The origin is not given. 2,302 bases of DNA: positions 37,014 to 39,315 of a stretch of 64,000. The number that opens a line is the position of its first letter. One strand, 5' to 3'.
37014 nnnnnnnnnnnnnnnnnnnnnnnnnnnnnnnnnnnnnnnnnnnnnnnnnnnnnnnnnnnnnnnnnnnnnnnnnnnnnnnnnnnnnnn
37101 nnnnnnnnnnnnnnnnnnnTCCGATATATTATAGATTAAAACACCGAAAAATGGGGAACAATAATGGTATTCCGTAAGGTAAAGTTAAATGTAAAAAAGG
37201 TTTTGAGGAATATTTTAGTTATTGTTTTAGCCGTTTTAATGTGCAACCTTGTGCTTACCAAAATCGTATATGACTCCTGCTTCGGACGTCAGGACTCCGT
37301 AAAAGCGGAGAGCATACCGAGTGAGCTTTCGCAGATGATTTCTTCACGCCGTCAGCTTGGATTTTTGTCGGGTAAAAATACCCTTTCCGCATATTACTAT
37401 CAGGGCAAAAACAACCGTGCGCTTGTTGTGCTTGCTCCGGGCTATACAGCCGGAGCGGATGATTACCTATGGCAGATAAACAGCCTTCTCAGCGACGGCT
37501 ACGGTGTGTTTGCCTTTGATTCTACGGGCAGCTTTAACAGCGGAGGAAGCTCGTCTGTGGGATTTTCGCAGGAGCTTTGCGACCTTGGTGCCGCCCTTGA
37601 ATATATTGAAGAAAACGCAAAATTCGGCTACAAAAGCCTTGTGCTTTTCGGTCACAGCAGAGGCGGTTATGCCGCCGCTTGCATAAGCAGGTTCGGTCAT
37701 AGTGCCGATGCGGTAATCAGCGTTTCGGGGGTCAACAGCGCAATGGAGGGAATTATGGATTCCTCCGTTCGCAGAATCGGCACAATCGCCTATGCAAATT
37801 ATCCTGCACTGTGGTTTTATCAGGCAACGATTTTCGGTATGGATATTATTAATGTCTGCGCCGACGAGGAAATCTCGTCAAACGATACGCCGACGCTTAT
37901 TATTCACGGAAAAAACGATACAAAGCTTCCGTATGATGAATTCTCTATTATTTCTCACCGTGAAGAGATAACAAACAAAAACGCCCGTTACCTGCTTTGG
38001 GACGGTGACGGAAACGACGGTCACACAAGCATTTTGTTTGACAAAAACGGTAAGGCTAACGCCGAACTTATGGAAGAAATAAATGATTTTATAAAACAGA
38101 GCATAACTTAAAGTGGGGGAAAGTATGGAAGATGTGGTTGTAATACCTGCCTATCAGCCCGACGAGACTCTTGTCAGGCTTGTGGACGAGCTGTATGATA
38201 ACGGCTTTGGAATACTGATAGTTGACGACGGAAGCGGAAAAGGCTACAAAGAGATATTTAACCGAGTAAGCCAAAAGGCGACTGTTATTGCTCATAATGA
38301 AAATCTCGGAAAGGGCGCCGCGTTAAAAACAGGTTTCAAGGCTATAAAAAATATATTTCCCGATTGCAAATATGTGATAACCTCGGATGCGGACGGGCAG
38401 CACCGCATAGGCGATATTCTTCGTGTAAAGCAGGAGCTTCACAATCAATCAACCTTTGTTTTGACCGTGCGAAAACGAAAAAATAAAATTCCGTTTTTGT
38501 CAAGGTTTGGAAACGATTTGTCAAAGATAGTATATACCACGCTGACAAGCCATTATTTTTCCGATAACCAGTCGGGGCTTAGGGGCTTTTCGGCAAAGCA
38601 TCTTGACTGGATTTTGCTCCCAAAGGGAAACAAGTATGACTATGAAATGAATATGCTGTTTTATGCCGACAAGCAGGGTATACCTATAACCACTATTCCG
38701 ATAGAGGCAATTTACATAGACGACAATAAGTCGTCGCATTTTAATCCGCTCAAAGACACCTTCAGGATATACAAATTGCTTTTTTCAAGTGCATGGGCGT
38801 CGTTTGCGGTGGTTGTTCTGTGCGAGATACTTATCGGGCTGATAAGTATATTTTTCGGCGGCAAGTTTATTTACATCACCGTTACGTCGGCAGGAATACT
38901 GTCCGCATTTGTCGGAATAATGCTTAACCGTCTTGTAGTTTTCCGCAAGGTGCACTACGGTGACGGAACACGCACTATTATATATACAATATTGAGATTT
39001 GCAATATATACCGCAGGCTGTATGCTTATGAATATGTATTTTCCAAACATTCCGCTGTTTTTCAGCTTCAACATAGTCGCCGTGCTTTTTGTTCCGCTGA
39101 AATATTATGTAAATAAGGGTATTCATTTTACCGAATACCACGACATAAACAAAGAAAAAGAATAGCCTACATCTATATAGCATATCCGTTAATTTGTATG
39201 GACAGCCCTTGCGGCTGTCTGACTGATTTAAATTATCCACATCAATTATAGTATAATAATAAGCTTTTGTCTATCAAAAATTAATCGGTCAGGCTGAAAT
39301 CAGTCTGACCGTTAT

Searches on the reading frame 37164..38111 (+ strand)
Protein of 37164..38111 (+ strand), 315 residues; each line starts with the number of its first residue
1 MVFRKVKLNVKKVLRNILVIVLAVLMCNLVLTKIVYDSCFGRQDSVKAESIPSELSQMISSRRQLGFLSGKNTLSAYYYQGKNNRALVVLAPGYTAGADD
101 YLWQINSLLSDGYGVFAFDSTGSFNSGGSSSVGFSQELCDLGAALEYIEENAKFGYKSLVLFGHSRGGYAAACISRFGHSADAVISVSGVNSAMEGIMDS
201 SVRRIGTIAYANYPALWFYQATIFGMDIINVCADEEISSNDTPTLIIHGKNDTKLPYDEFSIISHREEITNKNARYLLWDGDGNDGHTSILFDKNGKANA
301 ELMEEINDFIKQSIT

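Call 8: search_protein_families(library=pfam, proteins=[window:37164-38111:+], max_evalue=0.001)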
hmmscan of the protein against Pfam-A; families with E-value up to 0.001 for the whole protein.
window:37164-38111:+ (315 aa): 7 families
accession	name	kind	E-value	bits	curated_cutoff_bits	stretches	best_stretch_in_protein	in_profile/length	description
PF12146.15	Hydrolase_4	-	1.4e-10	41.3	27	1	83-175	2-94/239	Serine aminopeptidase, S33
PF00561.26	Abhydrolase_1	-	3.7e-09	37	25.8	1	87-195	2-108/245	alpha/beta hydrolase fold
PF00326.27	Peptidase_S9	-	2.1e-08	34.3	22.6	1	103-312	5-208/213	Prolyl oligopeptidase family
PF12697.13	Abhydrolase_6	-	2.4e-07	32.1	26.3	1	88-209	1-112/217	Alpha/beta hydrolase family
PF20434.5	BD-FAE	-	8.6e-06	25.9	26.8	0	237-259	185-207/215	BD-FAE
PF12740.14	PETase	-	1.8e-05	24.7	28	1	64-185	36-153/263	PET hydrolase-like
PF02129.25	Peptidase_S15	-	0.00022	21.5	23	0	96-194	46-133/262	X-Pro dipeptidyl-peptidase (S15 family)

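Call 35: search_protein_families(library=ncbifam, proteins=[window:37164-38111:+], max_evalue=0.001)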
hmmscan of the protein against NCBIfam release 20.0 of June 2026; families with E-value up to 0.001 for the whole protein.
window:37164-38111:+ (315 aa): 6 families
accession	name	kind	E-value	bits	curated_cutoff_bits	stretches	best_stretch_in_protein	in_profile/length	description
NF051441.1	BisHyethTerphBdeA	equivalog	1.2e-05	24.7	520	1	86-192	100-203/305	bis(hydroxyethyl) terephthalate hydrolase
NF045948.1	ProImpepThrmp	equivalog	0.00012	21.7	500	1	79-192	20-131/291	proline iminopeptidase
NF011457.0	PRK14875.1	equivalog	0.00022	20.3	307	0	65-193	122-232/372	acetoin dehydrogenase dihydrolipoyllysine-residue acetyltransferase subunit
TIGR01250.1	pro_imino_pep_2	subfamily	0.00034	20.3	167.65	0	80-195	20-135/288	proline iminopeptidase-family hydrolase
TIGR03100.1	hydr1_PEP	hypoth_equivalog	0.00069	19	168.45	1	88-174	32-116/274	hydrolase 1, exosortase A system-associated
NF041096.1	esterase_EstD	equivalog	0.00083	18.5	600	0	237-312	339-419/421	esterase EstD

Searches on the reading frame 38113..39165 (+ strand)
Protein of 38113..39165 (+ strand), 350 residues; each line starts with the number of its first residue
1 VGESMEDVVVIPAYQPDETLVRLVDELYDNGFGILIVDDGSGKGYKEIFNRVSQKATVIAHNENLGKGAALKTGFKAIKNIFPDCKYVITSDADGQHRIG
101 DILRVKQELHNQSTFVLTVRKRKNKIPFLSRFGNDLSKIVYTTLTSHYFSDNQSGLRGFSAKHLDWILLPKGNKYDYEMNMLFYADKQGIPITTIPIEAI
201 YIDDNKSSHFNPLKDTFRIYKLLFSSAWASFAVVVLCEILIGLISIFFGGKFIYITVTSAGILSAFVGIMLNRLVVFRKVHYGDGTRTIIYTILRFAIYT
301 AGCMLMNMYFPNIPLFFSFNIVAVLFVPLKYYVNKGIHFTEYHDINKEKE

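Call 8: search_protein_families(library=pfam, proteins=[window:38113-39165:+], max_evalue=0.001)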
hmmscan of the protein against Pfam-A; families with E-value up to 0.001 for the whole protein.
window:38113-39165:+ (350 aa): 1 family
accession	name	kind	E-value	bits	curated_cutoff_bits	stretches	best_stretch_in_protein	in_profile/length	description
PF00535.33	Glycos_transf_2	-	4.2e-16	59.8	23.3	1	9-129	2-124/168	Glycosyl transferase family 2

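Call 35: search_protein_families(library=ncbifam, proteins=[window:38113-39165:+], max_evalue=0.001)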
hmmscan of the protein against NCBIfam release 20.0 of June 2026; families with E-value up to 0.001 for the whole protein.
window:38113-39165:+ (350 aa): 7 families
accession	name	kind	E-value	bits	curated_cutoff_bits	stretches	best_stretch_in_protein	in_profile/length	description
TIGR04182.1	glyco_TIGR04182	equivalog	1.3e-17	64.2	325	1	8-252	3-241/293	S-layer glycoprotein N-glycosyltransferase AglJ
NF058614.1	PPMAGASynPpgS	equivalog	1.4e-16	60.6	370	1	9-207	4-204/226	polyprenyl-phospho-N-acetylgalactosaminyl synthase PpgS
NF007986.1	PRK10714.1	equivalog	1.5e-08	34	529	1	8-159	9-164/316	undecaprenyl-phosphate 4-deoxy-4-formamido-L-arabinose transferase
TIGR03965.1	mycofact_glyco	equivalog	7.7e-06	25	280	1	6-79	74-154/467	mycofactocin biosynthesis glycosyltransferase MftF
TIGR03937.1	PgaC_IcaA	equivalog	8.2e-05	21.7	422.3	1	9-93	49-134/407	poly-beta-1,6-N-acetyl-D-glucosamine synthase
NF041875.1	EPS_EpsD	equivalog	0.00025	20.6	370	1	9-113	3-107/325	exopolysaccharide biosynthesis glycosyltransferase EpsD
NF041391.1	DPhHxTase_Halo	equivalog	0.00048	19.2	375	1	24-169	17-155/213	dolichyl-phosphate hexose transferase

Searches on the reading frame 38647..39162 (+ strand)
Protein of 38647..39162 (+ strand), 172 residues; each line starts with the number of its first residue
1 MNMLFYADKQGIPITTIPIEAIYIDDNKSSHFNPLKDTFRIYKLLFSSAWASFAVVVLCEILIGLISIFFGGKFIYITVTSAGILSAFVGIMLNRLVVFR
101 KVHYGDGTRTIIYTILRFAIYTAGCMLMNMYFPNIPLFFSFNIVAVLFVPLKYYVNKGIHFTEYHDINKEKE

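Call 80: search_protein_families(library=pfam, proteins=[window:38647-39162:+], max_evalue=0.1)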
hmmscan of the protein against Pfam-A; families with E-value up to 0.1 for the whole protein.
seq(172 aa): 0 families
